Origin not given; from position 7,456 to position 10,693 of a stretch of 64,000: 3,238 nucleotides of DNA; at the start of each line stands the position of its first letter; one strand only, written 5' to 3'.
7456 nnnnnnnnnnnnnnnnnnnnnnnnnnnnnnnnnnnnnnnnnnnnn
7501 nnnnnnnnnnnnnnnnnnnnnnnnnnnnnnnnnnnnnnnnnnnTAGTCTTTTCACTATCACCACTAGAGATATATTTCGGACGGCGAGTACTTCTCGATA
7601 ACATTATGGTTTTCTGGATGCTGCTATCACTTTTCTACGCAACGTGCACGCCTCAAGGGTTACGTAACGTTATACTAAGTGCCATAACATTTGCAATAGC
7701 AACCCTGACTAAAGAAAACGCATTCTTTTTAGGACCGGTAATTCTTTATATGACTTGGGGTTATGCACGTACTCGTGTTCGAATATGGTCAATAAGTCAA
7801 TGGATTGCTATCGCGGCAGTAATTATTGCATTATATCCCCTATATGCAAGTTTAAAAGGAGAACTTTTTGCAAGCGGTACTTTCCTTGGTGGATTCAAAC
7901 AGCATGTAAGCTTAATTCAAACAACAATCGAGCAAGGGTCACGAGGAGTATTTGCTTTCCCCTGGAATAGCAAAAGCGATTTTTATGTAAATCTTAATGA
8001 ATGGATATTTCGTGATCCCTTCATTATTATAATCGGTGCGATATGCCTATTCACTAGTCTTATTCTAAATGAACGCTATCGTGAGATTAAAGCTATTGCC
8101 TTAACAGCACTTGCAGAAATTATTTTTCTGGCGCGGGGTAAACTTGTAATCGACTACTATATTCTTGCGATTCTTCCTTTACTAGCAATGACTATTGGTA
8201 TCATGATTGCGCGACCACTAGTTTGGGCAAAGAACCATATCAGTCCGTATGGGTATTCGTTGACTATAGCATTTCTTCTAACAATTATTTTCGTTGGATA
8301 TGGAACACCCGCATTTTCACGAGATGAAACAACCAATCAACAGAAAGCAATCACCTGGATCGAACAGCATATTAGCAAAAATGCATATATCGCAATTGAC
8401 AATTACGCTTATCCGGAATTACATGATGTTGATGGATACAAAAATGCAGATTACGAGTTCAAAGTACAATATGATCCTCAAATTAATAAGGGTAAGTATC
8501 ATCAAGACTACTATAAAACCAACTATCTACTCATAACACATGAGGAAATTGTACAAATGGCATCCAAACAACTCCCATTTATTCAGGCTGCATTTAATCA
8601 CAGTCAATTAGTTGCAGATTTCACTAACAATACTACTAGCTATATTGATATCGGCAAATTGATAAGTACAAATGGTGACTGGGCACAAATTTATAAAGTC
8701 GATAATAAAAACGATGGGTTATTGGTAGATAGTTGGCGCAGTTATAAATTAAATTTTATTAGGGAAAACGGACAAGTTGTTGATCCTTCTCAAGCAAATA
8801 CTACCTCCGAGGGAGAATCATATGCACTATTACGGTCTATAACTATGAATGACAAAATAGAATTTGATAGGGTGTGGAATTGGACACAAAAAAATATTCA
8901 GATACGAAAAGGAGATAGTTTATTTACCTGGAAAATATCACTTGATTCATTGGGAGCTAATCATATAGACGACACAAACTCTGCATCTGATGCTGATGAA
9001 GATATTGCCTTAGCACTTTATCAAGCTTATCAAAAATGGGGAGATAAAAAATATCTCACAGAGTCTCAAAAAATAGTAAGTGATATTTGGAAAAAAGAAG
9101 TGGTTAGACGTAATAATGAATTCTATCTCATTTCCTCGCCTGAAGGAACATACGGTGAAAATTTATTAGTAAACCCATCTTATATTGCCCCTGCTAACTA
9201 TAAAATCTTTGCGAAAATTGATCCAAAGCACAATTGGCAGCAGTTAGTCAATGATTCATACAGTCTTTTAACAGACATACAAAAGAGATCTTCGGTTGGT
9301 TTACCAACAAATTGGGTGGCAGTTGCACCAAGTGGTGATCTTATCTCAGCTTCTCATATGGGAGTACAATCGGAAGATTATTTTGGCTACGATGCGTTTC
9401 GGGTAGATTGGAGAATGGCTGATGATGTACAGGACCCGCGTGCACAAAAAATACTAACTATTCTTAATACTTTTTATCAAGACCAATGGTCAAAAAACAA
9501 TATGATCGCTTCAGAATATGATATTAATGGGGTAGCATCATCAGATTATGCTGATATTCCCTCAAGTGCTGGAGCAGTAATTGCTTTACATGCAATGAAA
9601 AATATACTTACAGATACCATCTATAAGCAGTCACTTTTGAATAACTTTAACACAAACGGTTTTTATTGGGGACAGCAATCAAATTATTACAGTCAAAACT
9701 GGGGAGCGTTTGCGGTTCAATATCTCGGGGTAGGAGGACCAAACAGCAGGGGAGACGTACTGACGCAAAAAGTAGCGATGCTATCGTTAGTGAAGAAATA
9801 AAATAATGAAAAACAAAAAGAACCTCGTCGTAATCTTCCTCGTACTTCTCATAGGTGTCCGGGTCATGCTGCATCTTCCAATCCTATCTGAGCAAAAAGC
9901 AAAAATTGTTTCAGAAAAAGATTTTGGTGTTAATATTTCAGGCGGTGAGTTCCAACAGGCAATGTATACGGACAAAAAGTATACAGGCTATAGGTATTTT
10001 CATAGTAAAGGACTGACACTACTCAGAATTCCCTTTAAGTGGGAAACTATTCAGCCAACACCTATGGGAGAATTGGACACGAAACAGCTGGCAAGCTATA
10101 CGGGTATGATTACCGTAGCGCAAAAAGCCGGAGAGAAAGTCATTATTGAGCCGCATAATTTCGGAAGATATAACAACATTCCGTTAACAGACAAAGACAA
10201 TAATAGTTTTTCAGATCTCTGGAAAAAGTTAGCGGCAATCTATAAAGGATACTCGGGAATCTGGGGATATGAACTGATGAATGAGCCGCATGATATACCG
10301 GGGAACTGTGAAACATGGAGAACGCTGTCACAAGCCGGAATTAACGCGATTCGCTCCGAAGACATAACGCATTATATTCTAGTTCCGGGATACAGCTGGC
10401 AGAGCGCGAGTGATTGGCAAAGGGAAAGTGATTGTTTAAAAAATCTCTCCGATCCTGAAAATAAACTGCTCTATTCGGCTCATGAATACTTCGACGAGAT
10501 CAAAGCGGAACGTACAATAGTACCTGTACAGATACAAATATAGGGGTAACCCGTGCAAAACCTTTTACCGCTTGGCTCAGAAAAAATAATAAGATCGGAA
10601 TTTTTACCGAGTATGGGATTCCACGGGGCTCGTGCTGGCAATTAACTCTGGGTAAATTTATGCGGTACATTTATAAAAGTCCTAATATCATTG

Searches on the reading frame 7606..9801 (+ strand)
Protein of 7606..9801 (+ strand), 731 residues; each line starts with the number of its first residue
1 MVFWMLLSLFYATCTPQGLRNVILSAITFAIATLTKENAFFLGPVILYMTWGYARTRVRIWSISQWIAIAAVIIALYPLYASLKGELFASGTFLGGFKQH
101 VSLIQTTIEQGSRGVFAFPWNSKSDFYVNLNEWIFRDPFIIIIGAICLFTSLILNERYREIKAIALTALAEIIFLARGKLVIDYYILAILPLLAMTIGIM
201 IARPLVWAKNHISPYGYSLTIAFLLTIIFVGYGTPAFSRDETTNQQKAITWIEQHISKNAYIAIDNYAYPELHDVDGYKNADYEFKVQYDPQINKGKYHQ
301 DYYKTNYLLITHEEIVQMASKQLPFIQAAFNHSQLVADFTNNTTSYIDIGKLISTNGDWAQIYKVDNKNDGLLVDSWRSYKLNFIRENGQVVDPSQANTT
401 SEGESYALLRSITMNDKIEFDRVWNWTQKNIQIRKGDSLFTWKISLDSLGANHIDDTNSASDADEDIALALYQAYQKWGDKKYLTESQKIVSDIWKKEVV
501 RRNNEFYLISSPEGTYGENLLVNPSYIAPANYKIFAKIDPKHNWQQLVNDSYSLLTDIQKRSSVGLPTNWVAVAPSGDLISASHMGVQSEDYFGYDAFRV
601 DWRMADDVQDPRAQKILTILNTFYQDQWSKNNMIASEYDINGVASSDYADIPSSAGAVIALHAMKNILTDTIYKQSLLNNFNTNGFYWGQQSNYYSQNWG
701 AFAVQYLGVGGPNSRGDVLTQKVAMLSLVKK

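Call 22: search_protein_families(library=pfam, proteins=[window:7606-9801:+], max_evalue=0.05)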
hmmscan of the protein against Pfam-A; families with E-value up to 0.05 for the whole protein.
window:7606-9801:+ (731 aa): 1 family
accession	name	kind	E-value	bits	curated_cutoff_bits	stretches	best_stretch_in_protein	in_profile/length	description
PF01270.23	Glyco_hydro_8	-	3.4e-45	155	24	1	376-689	27-328/341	Glycosyl hydrolases family 8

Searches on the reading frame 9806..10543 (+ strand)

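Call 22: search_protein_families(library=pfam, proteins=[window:9806-10543:+], max_evalue=0.05)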
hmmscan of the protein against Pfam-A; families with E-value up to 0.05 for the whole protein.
window:9806-10543:+ (245 aa): 1 family
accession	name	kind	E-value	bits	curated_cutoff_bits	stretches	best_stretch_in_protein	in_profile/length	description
PF00150.24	Cellulase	-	1.6e-32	113.5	23.5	1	38-230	4-197/272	Cellulase (glycosyl hydrolase family 5)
